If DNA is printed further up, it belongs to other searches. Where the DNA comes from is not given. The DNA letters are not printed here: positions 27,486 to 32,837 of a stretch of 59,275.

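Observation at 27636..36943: Module 1: giant CARDB-anchored surface protein convergent with a COG1033/MMPL-type exporter and a GT2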

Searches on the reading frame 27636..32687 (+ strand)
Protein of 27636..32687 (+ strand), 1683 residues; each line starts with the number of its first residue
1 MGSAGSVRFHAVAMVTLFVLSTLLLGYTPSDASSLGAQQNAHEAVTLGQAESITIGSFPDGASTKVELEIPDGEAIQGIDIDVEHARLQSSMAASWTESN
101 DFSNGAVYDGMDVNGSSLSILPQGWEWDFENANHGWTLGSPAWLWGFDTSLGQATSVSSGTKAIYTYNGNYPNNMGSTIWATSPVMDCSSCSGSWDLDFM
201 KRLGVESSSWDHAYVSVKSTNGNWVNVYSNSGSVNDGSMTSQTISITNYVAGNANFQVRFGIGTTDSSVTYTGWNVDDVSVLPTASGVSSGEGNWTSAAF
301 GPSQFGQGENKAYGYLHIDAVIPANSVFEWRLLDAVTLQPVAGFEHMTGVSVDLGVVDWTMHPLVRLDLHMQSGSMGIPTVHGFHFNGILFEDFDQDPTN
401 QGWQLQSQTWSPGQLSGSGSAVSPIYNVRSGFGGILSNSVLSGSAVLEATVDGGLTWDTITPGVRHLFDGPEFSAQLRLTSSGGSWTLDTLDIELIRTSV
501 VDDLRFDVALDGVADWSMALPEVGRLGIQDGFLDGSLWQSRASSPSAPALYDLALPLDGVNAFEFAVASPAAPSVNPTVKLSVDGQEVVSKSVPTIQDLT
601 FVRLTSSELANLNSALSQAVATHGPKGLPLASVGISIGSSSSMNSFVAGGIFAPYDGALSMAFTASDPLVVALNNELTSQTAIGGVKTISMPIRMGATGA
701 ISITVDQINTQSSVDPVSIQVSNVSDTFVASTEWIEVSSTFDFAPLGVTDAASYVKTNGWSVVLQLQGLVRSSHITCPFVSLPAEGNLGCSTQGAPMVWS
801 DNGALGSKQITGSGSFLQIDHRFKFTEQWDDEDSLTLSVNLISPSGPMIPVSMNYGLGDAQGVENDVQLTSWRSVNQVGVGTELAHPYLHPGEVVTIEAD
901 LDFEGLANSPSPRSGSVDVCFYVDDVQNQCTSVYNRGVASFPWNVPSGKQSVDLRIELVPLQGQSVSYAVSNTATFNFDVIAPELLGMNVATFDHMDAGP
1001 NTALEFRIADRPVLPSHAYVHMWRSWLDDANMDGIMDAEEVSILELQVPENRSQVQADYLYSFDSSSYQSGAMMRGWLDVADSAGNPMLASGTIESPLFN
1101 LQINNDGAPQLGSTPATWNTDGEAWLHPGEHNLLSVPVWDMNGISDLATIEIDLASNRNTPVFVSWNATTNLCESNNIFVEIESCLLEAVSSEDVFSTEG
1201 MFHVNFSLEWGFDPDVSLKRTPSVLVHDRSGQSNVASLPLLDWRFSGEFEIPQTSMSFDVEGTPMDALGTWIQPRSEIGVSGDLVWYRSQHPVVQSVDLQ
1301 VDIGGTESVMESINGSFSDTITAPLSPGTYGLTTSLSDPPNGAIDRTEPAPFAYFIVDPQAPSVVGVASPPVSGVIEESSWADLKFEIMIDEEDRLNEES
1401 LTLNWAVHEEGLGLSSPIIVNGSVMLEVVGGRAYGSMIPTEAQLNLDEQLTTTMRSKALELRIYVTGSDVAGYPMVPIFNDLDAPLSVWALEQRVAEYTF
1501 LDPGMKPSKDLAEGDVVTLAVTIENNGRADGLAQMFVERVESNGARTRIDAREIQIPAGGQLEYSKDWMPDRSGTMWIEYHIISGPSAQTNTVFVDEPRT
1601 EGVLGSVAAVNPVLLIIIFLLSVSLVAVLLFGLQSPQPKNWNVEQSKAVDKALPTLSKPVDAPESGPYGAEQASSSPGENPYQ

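Call 3: search_protein_families(library=pfam, proteins=[window:27636-32687:+], max_evalue=0.01)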
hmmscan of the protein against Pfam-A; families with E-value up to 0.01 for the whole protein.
window:27636-32687:+ (1683 aa): 0 families

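Call 4: search_protein_families(library=ncbifam, proteins=[window:27636-32687:+], max_evalue=0.01)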
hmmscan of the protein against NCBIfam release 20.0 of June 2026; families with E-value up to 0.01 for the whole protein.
window:27636-32687:+ (1683 aa): 1 family
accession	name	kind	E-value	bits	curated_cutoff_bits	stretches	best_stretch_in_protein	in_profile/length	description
NF038128.1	choice_anch_J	domain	0.0054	16.9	30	1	127-281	16-162/162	choice-of-anchor J domain-containing protein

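Call 17: find_homologous_proteins(query=window:27636-32687:+, max_evalue=0.00001)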
Query window:27636-32687:+ (1683 aa): 270 proteins with E <= 0.00001 among 8000 candidates; the best 120 are listed.
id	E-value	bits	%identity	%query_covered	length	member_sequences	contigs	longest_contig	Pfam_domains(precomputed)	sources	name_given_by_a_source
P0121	0.0e+0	3802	100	100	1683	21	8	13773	-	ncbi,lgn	ncbi:MAG: hypothetical protein ACJZ40_00615 [Candidatus Poseidoniaceae archaeon]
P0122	0.0e+0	3066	77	100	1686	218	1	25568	-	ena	-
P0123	0.0e+0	3036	77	100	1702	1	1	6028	-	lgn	-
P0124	0.0e+0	2910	74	100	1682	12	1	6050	-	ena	-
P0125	0.0e+0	2908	74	100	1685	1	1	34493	-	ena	-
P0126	0.0e+0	2907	75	100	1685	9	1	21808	-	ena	-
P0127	0.0e+0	2847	72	100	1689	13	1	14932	-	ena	-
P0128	0.0e+0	2840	72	100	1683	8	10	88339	-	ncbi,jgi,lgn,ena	-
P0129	0.0e+0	2834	72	100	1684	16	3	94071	-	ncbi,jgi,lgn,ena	ncbi:MAG: hypothetical protein QMC59_00470 [Candidatus Poseidoniaceae archaeon]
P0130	0.0e+0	2824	72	100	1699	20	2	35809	-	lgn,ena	-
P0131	0.0e+0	2714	69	100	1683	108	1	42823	-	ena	-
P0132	0.0e+0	2713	69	100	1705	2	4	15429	-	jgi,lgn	jgi:hypothetical protein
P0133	0.0e+0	2682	68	100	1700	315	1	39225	-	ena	-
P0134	0.0e+0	2634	67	100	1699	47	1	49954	-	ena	-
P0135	0.0e+0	2222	58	100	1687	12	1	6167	-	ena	-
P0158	0.0e+0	1772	48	99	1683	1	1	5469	-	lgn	-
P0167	0.0e+0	1720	48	100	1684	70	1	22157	-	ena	-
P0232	5.2e-272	924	33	94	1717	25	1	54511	-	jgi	-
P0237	1.3e-266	906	33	95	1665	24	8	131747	-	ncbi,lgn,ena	-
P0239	2.9e-261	888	34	97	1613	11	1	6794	-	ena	-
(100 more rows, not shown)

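Call 18: find_encoding_contigs(protein=P0237, flank=10000, max_places=2)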
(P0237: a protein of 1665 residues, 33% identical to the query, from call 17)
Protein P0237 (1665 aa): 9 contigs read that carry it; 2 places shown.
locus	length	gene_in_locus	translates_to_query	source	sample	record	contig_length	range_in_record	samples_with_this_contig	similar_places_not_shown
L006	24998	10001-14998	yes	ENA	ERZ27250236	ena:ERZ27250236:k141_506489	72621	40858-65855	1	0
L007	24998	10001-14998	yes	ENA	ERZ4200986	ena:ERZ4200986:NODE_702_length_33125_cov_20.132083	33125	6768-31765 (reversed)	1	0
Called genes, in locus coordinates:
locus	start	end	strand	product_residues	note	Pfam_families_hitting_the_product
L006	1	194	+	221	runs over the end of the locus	-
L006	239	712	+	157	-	-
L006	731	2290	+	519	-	PF04389:Peptidase_M28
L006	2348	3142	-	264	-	PF01569:PAP2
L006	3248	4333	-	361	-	PF00535:Glycos_transf_2 (faint)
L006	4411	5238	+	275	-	-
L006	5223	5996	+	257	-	PF12710:HAD (faint), PF08282:Hydrolase_3 (weak)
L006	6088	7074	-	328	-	PF00696:AA_kinase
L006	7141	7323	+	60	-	-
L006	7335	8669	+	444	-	PF01336:tRNA_anti-codon, PF00152:tRNA-synt_2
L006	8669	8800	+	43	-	-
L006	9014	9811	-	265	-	PF06026:Rib_5-P_isom_A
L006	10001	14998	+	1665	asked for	-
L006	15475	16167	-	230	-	-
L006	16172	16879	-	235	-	-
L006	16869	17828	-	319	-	PF01073:3Beta_HSD, PF01370:Epimerase, PF02719:Polysacc_synt_2, PF04321:RmlD_sub_bind, PF05368:NmrA, PF07993:NAD_binding_4 (faint), PF13460:NAD_binding_10, PF16363:GDP_Man_Dehyd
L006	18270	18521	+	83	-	-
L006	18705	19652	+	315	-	PF00535:Glycos_transf_2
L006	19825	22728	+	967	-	PF02460:Patched (faint), PF03176:MMPL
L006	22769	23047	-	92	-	-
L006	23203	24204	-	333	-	-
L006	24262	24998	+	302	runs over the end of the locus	PF01728:FtsJ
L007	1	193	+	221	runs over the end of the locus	-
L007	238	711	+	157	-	-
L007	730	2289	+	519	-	PF04389:Peptidase_M28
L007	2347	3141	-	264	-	PF01569:PAP2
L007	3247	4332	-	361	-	PF00535:Glycos_transf_2 (faint)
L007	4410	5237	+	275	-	-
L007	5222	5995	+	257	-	PF12710:HAD (faint), PF08282:Hydrolase_3 (weak)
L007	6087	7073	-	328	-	PF00696:AA_kinase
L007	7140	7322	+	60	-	-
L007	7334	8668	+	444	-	PF01336:tRNA_anti-codon, PF00152:tRNA-synt_2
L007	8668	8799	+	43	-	-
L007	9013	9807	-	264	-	PF06026:Rib_5-P_isom_A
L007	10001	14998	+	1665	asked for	-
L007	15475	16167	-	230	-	-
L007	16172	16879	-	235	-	-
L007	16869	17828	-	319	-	PF01073:3Beta_HSD, PF01370:Epimerase, PF02719:Polysacc_synt_2, PF04321:RmlD_sub_bind, PF05368:NmrA, PF07993:NAD_binding_4 (faint), PF13460:NAD_binding_10, PF16363:GDP_Man_Dehyd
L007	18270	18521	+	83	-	-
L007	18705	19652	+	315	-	PF00535:Glycos_transf_2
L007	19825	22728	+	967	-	PF03176:MMPL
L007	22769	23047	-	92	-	-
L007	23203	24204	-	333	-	-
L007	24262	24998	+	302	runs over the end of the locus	PF01728:FtsJ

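Call 19: find_encoding_contigs(protein=P0232, flank=10000, max_places=2)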
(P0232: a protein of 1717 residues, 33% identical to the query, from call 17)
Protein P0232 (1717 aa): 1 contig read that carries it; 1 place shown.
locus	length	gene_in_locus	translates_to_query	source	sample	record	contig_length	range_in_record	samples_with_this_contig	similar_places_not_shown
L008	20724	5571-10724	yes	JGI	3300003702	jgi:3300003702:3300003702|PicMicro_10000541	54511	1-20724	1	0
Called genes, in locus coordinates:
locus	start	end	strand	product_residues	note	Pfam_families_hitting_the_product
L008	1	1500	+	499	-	?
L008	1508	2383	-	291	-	PF00248:Aldo_ket_red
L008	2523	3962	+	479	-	PF00127:Copper-bind (faint)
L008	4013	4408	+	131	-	PF05154:TM2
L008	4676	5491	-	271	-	PF06026:Rib_5-P_isom_A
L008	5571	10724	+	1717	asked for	-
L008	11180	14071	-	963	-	PF03176:MMPL, PF00873:ACR_tran (weak), PF03176:MMPL, PF02460:Patched (weak)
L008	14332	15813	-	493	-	PF00535:Glycos_transf_2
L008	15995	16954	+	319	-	PF01073:3Beta_HSD, PF01370:Epimerase, PF02719:Polysacc_synt_2, PF04321:RmlD_sub_bind, PF07993:NAD_binding_4 (faint), PF13460:NAD_binding_10, PF16363:GDP_Man_Dehyd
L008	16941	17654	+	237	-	-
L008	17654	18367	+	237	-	PF07884:VKOR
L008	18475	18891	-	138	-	-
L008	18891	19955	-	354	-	-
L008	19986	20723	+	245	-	PF01728:FtsJ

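Call 20: search_solved_structures(query=window:27636-32687:+, max_evalue=1)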
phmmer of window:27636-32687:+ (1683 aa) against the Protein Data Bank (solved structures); distinct sequences matched with E-value up to 1: 0.

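Call 68: search_protein_families(library=pfam, alignment_id=A1, max_evalue=0.01)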
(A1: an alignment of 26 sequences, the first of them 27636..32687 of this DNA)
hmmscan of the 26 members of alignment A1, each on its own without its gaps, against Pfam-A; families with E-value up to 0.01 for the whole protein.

A. member 1, window:27636-32687:+ (1683 aa): 0 families

B. families by the number of members that match (of 26 scanned): 3 families
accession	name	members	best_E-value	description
PF20773.4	InhA-like_MAM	3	0.00023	Immune inhibitor A-like, MAM domain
PF07705.17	CARDB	3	0.0017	CARDB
PF15780.11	ASH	2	6.5e-06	Abnormal spindle-like microcephaly-assoc'd, ASPM-SPD-2-Hydin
